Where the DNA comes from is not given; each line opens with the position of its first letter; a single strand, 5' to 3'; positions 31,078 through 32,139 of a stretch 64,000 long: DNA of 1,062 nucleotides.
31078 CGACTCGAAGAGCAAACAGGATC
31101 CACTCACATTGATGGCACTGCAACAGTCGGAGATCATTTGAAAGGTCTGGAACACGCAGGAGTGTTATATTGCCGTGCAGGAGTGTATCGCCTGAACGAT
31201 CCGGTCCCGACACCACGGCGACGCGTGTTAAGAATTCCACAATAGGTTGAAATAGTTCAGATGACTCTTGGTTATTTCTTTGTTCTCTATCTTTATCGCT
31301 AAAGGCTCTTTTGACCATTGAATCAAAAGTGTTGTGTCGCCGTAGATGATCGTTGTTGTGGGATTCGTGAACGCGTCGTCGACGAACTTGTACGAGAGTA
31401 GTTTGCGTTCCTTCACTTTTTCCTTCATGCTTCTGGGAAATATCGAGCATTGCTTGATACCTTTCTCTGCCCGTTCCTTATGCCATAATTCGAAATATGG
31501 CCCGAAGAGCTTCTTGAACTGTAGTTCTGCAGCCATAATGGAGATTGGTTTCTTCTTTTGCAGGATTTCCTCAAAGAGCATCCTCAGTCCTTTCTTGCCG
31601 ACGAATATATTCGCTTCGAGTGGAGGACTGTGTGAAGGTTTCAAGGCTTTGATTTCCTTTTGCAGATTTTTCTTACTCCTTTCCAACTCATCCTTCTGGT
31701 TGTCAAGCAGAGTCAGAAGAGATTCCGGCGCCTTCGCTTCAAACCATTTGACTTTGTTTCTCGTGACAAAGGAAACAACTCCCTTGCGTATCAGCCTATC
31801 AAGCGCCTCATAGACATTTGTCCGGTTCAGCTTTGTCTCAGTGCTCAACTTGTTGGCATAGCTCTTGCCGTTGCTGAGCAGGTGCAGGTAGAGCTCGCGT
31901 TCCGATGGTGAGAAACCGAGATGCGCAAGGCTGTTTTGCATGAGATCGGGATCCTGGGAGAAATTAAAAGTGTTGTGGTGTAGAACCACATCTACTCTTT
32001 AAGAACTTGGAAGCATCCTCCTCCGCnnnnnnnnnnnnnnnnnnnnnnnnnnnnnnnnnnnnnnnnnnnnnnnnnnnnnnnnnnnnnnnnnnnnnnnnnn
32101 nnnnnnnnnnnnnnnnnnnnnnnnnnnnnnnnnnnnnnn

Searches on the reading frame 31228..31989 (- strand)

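Call 68: search_protein_families(library=pfam, proteins=[window:31228-31989:-], max_evalue=0.00001)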
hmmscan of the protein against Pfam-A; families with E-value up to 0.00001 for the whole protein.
window:31228-31989:- (253 aa): 1 family
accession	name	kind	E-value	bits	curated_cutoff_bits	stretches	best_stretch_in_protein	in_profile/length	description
PF01978.25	TrmB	-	5.2e-13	49.1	25.6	1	21-88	1-67/68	Sugar-specific transcriptional regulator TrmB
